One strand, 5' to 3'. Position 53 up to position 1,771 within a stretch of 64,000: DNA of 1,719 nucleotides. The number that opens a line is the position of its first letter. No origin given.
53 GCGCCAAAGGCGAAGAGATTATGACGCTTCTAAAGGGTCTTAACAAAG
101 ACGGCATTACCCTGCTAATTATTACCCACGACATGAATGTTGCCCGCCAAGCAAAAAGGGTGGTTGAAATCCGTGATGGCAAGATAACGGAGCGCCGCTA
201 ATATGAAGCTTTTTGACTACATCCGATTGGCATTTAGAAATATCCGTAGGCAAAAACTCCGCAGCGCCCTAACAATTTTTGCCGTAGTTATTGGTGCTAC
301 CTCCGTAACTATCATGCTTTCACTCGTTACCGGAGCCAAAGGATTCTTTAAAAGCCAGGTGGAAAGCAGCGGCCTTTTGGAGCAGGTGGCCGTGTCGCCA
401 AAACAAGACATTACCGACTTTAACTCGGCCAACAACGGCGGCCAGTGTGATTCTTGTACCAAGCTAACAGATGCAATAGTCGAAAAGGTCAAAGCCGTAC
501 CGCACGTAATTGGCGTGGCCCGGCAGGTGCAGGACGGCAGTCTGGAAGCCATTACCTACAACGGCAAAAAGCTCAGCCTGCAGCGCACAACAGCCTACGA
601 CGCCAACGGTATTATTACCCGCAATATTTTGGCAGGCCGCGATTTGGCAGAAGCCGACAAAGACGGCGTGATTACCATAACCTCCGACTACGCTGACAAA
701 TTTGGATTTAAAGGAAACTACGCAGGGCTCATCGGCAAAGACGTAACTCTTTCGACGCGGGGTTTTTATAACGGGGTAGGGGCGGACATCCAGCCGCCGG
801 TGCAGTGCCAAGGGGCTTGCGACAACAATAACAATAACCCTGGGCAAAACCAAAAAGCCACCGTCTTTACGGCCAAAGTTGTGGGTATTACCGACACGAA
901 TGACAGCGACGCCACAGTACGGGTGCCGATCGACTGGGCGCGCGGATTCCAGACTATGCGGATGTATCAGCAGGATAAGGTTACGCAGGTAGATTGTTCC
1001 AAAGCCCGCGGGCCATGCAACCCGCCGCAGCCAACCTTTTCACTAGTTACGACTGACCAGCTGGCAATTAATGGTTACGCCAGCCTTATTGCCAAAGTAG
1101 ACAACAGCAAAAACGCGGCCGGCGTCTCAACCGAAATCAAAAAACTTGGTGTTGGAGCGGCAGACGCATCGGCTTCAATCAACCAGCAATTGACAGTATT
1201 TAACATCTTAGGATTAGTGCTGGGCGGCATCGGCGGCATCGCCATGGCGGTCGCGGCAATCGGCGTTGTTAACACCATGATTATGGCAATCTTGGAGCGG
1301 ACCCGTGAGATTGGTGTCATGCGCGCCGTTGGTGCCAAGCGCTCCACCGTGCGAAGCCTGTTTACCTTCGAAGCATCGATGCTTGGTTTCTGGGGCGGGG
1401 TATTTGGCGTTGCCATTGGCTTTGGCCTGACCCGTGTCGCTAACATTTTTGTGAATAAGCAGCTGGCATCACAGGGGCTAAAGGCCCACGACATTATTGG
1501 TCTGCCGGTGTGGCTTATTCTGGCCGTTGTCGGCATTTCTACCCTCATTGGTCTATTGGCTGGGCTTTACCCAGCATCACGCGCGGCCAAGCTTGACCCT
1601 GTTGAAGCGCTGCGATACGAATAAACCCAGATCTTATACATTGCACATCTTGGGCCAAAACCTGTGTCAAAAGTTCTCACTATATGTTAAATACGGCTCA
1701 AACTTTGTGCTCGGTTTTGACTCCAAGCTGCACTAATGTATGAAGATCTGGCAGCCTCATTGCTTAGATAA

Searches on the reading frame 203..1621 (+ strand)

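Call 73: search_protein_families(library=pfam, proteins=[window:203-1621:+], max_evalue=0.001)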
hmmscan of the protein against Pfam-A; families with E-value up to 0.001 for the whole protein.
window:203-1621:+ (473 aa): 2 families
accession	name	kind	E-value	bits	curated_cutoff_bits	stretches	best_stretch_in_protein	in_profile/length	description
PF02687.27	FtsX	-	3.5e-20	72.7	25.5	1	343-466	3-120/120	FtsX-like permease C-terminal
PF12704.14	MacB_PCD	-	4.7e-15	56.9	27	1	21-312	1-204/207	MacB-like periplasmic core domain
